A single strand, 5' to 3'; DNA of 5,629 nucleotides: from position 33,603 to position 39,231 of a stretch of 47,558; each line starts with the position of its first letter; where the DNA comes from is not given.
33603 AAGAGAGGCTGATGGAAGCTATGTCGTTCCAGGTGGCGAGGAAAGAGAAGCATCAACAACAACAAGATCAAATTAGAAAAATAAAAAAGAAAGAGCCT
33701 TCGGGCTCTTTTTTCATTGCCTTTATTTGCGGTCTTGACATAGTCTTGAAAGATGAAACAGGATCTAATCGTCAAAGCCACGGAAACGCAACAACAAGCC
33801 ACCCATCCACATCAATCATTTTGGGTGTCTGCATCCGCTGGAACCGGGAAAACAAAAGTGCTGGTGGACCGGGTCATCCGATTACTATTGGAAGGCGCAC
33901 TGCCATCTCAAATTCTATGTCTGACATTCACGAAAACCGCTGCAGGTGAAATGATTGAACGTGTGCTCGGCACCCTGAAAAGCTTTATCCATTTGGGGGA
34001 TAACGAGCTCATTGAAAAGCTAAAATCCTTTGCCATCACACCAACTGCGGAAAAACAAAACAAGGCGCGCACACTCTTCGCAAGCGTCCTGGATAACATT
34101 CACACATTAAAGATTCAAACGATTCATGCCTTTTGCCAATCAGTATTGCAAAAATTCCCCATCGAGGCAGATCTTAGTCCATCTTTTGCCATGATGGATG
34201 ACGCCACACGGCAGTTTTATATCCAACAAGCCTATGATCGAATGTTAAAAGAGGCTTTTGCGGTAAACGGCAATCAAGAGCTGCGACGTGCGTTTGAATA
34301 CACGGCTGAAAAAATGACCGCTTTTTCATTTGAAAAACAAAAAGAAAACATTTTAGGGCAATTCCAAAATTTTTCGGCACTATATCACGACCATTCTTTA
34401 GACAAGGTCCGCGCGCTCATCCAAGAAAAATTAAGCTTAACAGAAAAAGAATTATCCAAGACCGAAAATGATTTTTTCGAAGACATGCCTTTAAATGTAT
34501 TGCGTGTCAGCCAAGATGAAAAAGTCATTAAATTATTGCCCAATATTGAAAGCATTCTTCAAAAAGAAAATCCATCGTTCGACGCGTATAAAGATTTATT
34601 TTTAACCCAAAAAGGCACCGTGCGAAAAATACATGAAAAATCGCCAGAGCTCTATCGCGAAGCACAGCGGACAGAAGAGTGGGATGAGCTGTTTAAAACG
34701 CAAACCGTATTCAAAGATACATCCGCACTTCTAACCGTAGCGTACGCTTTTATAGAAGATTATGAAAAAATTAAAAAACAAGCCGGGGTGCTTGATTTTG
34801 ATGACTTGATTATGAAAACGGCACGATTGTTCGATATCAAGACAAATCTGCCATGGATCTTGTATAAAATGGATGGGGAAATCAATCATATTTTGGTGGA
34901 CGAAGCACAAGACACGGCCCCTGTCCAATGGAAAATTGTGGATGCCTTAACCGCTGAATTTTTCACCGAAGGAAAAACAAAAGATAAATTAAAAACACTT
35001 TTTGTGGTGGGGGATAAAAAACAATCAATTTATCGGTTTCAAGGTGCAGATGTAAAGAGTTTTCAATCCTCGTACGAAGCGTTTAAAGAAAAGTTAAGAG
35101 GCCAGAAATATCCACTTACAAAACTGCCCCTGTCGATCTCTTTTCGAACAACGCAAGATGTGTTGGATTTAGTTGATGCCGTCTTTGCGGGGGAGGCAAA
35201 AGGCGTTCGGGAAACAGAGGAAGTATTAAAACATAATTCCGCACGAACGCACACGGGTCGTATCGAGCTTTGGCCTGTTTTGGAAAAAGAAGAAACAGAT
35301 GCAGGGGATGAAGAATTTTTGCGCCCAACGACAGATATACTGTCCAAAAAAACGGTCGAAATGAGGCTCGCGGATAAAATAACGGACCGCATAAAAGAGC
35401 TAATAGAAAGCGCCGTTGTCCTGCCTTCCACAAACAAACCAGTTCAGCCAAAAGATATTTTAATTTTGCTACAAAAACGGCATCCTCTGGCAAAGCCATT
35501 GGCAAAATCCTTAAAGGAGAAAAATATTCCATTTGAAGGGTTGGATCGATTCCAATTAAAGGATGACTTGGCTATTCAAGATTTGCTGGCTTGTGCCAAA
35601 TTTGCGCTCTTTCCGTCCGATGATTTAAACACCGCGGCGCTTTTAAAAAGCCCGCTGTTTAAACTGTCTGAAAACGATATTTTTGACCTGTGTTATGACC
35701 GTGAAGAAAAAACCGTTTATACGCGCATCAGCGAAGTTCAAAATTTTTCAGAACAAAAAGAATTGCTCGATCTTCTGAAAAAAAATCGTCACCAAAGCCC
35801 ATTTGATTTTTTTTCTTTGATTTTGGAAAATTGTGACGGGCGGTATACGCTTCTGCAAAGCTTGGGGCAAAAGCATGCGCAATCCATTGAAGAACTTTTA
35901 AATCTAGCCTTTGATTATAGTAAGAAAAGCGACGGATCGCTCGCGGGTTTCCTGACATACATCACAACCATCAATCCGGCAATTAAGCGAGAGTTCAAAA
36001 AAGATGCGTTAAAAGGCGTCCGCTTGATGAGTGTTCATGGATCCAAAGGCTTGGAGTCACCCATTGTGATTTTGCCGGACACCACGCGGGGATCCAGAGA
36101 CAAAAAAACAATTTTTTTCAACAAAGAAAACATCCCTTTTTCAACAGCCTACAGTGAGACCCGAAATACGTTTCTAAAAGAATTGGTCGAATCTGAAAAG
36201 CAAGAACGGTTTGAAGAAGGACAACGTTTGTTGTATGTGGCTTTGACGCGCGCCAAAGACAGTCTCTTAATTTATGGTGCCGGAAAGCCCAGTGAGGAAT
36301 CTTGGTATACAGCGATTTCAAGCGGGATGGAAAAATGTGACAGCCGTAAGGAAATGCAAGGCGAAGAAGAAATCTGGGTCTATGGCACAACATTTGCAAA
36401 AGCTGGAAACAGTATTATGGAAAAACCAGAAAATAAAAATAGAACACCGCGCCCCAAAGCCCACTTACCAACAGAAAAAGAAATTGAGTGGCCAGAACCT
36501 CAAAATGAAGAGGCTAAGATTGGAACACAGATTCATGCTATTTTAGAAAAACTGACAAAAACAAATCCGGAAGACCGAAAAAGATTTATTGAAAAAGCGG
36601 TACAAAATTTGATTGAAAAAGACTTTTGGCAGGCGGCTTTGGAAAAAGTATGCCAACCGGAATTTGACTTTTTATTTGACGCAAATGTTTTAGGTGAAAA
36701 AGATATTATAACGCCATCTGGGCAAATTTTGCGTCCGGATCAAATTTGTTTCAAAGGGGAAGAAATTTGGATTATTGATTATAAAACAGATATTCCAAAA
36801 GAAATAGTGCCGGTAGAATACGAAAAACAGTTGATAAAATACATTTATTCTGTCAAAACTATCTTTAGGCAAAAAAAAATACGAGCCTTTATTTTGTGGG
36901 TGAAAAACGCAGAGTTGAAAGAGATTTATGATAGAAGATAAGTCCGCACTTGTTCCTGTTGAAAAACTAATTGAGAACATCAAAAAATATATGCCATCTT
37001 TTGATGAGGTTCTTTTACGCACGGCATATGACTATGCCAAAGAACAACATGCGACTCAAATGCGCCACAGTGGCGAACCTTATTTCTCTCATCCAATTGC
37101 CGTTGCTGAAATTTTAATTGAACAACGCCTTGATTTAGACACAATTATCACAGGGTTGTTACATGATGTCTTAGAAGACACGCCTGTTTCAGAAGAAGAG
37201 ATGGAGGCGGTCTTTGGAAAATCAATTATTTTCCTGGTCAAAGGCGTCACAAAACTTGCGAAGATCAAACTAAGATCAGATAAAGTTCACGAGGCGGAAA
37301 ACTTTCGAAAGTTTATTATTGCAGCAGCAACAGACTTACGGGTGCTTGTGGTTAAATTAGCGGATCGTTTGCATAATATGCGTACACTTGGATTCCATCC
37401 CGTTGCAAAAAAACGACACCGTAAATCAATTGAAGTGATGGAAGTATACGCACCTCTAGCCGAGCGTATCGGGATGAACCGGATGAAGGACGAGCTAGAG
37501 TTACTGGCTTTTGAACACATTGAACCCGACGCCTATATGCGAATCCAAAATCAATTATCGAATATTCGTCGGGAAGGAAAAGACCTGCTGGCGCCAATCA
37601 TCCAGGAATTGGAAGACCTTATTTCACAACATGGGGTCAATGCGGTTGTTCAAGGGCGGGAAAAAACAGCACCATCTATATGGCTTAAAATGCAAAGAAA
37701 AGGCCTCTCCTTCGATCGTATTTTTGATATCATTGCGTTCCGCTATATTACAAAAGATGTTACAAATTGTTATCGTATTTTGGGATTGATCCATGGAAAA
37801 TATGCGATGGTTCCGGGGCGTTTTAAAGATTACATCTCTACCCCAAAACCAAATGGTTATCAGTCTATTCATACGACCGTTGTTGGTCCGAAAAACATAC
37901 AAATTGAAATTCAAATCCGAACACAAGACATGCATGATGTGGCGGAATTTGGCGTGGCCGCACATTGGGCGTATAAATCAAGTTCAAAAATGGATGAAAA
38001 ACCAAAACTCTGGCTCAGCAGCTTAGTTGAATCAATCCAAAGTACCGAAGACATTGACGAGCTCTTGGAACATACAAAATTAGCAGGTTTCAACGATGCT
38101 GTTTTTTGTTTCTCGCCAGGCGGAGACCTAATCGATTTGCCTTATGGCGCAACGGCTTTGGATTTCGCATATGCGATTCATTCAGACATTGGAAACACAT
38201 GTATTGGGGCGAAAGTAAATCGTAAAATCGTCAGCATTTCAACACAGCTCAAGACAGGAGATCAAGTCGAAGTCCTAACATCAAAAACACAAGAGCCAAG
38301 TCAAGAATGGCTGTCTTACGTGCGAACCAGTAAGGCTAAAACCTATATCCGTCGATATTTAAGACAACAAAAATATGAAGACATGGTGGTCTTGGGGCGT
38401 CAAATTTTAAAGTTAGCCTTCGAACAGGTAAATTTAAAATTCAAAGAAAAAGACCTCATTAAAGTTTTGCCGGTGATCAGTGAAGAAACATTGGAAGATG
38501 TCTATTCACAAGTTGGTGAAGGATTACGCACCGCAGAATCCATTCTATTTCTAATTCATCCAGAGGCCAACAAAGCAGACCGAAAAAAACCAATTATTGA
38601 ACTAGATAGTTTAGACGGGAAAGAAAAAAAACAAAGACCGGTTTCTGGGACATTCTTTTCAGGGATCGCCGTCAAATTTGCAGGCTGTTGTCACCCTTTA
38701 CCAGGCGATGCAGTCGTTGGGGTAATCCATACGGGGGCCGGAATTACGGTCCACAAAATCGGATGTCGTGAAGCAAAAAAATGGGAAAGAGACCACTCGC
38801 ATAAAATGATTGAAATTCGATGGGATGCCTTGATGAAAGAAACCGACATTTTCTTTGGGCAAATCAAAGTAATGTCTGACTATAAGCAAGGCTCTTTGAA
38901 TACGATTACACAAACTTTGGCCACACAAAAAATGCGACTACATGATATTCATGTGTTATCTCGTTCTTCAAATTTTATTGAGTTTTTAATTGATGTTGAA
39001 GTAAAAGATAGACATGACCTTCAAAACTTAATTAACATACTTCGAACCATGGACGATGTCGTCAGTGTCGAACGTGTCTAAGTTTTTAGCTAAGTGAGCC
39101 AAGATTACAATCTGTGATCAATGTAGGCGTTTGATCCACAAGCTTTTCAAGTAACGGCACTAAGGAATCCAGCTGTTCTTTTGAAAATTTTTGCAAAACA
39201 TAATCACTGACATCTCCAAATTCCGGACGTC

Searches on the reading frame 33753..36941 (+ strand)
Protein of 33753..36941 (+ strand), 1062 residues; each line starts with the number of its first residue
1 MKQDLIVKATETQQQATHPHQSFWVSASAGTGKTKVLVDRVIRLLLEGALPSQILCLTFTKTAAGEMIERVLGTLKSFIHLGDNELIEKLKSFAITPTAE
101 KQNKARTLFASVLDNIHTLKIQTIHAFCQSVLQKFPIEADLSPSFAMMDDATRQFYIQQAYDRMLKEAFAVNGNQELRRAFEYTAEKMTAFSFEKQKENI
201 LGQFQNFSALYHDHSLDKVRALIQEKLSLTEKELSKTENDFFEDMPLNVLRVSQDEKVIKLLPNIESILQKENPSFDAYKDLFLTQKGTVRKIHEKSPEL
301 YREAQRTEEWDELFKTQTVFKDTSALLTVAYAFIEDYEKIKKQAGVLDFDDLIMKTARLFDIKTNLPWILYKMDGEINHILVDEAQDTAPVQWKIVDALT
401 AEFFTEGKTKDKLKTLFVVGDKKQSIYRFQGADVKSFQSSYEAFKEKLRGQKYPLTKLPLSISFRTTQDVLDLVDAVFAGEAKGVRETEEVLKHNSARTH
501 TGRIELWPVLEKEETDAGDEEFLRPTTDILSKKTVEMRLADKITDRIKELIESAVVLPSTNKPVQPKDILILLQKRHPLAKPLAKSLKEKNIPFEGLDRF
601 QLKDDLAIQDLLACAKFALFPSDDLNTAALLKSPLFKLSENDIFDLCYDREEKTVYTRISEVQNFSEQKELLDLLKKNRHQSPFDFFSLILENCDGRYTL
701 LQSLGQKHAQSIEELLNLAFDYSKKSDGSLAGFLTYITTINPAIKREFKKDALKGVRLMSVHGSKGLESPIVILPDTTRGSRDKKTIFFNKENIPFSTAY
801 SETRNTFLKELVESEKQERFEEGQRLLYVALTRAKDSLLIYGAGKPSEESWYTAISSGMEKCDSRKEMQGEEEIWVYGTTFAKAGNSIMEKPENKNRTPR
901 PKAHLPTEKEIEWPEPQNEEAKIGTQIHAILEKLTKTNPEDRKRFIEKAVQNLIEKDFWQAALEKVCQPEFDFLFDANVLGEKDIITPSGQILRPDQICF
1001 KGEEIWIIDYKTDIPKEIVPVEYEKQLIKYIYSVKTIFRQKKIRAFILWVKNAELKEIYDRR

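Call 71: search_protein_families(library=pfam, proteins=[window:33753-36941:+], max_evalue=0.00001)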
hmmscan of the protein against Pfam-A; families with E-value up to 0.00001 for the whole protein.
window:33753-36941:+ (1062 aa): 5 families
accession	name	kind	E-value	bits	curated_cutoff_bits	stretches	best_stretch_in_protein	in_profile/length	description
PF00580.27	UvrD-helicase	-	1.7e-54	185.8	23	1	11-444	4-270/271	UvrD/REP helicase N-terminal domain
PF13361.12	UvrD_C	-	8.2e-22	78.5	25.6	1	536-840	50-345/350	UvrD-like helicase C-terminal domain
PF13245.12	AAA_19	-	2.1e-14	54.3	25.1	1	16-429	7-133/134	AAA domain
PF13538.12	UvrD_C_2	-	4e-08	33.4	27.4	0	819-840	30-51/52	UvrD-like helicase C-terminal domain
PF12705.13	PDDEXK_1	-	1.4e-06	28.9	22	1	914-1052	28-191/247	PD-(D/E)XK nuclease superfamily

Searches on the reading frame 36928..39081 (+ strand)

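Call 71: search_protein_families(library=pfam, proteins=[window:36928-39081:+], max_evalue=0.00001)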
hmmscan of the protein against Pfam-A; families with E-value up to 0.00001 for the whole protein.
window:36928-39081:+ (717 aa): 6 families
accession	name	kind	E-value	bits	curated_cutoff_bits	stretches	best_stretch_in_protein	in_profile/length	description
PF13328.12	HD_4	-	4.6e-42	143.8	27.2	1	33-183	1-155/156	HD domain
PF04607.23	RelA_SpoT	-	8.6e-41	139.2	27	1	243-352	1-111/113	Region found in RelA / SpoT proteins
PF02824.27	TGS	-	2.9e-20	72.5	22.2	1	393-451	2-60/60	TGS domain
PF19296.4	RelA_AH_RIS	-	5.5e-19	69.4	23.8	1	465-620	4-179/185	RelA/SpoT, AH and RIS domains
PF13291.12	ACT_4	-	4.3e-13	50.2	27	1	645-716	8-80/80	ACT domain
PF01966.28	HD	-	9.8e-11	42.4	22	1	52-151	1-116/116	HD domain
